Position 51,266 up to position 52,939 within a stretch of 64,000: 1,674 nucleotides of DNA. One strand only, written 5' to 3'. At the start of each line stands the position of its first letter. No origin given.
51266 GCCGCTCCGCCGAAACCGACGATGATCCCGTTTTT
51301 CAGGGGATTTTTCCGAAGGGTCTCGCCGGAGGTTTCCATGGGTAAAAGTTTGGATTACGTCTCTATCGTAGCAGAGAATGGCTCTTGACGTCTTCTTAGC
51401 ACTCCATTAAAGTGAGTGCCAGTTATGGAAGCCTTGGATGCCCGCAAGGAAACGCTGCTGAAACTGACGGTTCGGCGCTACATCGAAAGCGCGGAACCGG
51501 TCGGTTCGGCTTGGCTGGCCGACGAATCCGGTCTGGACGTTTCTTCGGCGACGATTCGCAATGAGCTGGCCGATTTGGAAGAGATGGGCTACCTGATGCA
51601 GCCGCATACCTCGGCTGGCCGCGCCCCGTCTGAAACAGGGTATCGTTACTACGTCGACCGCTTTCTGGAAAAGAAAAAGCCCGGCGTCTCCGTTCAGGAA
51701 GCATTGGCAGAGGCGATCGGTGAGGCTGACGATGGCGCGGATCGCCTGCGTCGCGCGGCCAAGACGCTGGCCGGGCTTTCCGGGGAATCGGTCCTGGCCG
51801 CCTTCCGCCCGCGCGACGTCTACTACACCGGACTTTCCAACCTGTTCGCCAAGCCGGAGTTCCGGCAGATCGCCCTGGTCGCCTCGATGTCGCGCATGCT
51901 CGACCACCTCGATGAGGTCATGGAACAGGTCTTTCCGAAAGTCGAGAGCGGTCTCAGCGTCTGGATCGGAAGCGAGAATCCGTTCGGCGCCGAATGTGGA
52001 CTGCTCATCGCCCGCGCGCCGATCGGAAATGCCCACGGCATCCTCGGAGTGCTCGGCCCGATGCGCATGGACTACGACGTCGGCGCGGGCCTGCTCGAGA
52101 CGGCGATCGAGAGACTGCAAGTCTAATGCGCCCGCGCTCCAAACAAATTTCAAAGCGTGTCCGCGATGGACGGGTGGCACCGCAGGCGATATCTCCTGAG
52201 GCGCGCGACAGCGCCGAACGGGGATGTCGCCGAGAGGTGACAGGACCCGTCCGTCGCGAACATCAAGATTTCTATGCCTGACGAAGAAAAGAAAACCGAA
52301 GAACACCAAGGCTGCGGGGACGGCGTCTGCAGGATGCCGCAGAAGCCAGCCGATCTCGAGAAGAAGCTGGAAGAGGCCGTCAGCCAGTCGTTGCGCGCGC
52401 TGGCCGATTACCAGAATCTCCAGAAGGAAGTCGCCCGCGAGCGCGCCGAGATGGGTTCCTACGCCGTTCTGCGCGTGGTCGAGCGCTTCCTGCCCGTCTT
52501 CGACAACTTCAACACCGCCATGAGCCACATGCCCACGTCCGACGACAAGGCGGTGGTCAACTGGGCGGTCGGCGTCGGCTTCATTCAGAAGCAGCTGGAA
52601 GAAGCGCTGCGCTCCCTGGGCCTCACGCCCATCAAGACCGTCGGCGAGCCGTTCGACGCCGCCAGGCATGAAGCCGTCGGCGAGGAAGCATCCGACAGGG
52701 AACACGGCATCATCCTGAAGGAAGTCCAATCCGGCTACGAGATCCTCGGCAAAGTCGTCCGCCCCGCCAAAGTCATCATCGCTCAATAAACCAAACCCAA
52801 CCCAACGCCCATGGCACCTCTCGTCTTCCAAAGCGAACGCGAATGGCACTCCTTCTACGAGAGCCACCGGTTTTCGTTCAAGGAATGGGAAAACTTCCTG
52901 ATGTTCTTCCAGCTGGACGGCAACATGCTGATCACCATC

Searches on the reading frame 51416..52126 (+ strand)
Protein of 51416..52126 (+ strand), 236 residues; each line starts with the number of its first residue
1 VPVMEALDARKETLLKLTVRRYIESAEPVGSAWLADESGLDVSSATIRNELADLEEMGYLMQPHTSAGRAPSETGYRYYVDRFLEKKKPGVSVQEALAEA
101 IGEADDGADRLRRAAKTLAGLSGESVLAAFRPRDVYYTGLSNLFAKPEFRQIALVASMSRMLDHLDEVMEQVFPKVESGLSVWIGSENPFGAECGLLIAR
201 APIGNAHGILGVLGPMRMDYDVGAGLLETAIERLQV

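Call 3: search_protein_families(library=pfam, proteins=[window:51416-52126:+], max_evalue=1)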
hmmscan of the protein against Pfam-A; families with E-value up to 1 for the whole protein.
window:51416-52126:+ (236 aa): 5 families
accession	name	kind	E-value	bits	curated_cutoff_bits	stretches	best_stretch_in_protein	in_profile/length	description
PF01628.27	HrcA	-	8.6e-17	62.3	22.2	1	81-221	75-212/215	HrcA protein C terminal domain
PF08279.18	HTH_11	-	0.002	18.4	25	1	40-59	25-44/55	HTH domain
PF08220.18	HTH_DeoR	-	0.005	17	21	1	40-66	24-50/57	DeoR-like helix-turn-helix domain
PF08461.16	HTH_12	-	0.095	13.1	21.4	1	24-75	9-62/66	Ribonuclease R winged-helix domain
PF01325.25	Fe_dep_repress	-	0.1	13.3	26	1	18-61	12-53/60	Iron dependent repressor, N-terminal DNA binding domain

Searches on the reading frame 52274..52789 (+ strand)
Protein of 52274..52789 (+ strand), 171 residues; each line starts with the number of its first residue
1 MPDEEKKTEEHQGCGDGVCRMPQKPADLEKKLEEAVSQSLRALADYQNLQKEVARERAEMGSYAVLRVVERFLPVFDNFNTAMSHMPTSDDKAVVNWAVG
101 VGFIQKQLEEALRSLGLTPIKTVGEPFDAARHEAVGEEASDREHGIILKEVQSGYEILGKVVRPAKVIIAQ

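Call 3: search_protein_families(library=pfam, proteins=[window:52274-52789:+], max_evalue=1)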
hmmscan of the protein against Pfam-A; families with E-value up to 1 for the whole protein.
window:52274-52789:+ (171 aa): 3 families
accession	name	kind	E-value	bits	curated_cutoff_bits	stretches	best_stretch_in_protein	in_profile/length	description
PF01025.24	GrpE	-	1.8e-37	129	25.8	1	24-171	19-165/165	GrpE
PF10400.15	Vir_act_alpha_C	-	0.0068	17.5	22.4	1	24-71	16-61/78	Virulence activator alpha C-term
PF05936.17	T6SS_VasE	-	0.11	11.7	23.4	1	30-84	189-243/429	Bacterial Type VI secretion, VC_A0110, EvfL, ImpJ, VasE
